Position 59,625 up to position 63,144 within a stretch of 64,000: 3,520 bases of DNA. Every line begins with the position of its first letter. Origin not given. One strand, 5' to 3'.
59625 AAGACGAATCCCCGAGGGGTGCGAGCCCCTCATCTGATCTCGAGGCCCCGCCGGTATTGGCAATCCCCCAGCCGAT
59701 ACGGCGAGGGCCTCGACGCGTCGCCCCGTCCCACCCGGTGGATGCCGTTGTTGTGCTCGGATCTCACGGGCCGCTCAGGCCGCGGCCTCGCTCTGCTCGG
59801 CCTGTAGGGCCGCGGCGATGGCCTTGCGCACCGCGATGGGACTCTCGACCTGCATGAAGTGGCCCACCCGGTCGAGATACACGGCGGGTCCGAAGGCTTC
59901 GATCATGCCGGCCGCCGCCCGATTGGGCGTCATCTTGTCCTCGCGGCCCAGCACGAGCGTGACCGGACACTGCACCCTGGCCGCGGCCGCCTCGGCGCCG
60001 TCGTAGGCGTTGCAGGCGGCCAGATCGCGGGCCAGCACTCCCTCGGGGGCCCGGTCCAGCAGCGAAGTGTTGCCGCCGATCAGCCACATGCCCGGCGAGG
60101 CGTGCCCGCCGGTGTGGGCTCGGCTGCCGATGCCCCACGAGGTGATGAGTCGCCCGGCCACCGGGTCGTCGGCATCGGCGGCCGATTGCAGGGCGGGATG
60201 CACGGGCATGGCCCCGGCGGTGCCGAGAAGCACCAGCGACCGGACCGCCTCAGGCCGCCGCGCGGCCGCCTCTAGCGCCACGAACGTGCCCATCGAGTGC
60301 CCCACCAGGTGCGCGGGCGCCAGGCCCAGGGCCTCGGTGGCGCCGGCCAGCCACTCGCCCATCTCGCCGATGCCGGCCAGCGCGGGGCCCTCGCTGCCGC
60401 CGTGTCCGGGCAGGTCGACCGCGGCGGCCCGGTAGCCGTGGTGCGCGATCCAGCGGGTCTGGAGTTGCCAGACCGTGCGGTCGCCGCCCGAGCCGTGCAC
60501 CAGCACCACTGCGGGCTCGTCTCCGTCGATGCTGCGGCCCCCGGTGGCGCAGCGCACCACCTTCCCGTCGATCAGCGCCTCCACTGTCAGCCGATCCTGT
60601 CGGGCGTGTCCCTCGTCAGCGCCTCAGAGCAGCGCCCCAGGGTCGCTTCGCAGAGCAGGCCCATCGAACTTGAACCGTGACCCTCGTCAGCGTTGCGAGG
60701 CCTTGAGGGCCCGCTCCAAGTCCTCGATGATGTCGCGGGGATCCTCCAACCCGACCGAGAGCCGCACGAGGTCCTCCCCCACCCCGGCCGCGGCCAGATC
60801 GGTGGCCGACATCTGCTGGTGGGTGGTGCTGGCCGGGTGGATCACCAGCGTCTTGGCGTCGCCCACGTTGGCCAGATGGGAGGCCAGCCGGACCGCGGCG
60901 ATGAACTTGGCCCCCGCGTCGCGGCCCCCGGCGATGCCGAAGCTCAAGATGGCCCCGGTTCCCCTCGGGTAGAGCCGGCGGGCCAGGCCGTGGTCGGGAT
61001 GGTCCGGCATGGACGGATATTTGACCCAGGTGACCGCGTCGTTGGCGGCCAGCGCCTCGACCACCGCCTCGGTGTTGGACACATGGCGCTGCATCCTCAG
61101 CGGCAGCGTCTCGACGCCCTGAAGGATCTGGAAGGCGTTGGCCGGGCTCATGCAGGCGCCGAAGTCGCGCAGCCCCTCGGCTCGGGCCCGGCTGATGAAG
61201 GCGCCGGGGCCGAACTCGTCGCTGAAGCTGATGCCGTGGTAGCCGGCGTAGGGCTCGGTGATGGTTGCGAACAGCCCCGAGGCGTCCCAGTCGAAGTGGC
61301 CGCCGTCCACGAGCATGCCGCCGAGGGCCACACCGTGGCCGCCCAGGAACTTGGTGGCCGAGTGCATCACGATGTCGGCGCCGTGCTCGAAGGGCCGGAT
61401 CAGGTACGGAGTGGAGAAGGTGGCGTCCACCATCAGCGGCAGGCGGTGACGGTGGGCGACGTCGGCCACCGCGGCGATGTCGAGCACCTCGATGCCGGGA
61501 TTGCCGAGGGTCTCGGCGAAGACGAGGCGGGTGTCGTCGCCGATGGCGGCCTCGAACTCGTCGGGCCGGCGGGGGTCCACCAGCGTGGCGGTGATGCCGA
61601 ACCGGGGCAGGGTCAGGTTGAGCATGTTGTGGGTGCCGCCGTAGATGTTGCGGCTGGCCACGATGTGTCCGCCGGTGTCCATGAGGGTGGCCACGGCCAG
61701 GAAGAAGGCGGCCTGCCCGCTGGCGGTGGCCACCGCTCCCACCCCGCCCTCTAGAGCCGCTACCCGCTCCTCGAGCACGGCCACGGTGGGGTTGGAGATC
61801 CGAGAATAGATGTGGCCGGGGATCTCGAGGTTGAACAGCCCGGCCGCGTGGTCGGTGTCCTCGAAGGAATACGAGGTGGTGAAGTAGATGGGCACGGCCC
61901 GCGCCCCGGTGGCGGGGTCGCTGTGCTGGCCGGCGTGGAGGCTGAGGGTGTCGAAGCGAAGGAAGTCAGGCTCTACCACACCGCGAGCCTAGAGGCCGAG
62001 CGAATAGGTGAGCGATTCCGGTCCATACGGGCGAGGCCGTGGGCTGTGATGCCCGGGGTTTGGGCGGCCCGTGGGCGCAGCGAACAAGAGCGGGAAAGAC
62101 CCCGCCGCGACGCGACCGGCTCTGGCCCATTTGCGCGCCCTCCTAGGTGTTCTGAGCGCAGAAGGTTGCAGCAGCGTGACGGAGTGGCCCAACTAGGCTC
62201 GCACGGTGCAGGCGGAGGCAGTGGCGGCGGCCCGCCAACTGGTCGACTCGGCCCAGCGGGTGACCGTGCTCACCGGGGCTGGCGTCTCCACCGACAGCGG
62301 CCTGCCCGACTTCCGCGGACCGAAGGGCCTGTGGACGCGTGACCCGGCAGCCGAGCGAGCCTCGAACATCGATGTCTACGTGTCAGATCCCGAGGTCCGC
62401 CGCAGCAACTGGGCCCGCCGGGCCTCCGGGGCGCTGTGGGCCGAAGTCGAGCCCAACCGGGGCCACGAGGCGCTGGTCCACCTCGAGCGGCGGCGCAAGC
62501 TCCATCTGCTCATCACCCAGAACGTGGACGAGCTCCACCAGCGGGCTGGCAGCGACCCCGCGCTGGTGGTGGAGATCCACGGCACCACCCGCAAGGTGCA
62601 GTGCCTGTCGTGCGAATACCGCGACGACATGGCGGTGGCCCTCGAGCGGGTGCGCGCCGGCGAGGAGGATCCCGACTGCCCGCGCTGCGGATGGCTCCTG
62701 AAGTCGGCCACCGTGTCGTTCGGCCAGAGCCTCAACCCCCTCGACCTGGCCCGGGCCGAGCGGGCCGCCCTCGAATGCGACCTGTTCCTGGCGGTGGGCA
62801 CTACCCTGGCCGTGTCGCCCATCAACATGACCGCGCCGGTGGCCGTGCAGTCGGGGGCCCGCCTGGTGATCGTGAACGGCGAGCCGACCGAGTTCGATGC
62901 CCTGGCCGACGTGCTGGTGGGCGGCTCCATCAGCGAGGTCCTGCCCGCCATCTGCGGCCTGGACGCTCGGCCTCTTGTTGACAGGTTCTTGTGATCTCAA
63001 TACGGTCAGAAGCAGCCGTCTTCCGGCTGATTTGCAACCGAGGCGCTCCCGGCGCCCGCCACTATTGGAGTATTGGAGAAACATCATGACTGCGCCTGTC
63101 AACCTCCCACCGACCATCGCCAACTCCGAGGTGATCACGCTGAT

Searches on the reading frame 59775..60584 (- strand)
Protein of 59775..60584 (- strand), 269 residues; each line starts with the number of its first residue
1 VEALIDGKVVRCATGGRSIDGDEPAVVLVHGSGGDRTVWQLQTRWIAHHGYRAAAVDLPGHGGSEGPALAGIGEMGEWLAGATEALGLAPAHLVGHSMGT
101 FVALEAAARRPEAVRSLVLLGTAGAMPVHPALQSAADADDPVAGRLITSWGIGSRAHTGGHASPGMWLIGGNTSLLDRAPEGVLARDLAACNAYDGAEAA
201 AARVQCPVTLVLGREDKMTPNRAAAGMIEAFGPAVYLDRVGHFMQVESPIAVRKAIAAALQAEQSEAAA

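Call 65: search_protein_families(library=pfam, proteins=[window:59775-60584:-], max_evalue=0.00001)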
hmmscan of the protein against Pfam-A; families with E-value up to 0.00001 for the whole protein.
window:59775-60584:- (269 aa): 4 families
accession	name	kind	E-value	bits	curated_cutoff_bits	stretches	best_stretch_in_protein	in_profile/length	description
PF00561.26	Abhydrolase_1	-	2.3e-23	83.6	25.8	1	24-133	1-110/245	alpha/beta hydrolase fold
PF12697.13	Abhydrolase_6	-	1.3e-20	75.5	26.3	1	26-253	1-215/217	Alpha/beta hydrolase family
PF12146.15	Hydrolase_4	-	3.6e-17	62.9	27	1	25-232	6-218/239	Serine aminopeptidase, S33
PF00975.26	Thioesterase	-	2.8e-06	28.2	26.4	1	50-123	27-103/226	Thioesterase domain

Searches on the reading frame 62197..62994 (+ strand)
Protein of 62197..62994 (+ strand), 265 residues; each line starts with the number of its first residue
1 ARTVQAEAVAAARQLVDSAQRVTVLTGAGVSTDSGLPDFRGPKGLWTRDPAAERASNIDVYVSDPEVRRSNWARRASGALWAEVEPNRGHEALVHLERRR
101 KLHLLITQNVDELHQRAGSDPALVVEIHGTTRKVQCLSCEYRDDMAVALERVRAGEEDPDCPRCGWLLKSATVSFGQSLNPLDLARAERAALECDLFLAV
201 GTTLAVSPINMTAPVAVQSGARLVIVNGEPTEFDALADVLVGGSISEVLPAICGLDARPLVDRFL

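Call 65: search_protein_families(library=pfam, proteins=[window:62197-62994:+], max_evalue=0.00001)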
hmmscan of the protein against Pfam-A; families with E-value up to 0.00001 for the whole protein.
window:62197-62994:+ (265 aa): 1 family
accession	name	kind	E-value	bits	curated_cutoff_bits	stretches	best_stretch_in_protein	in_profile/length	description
PF02146.23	SIR2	-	1.5e-41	142.7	24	1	27-208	1-180/180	Sir2 family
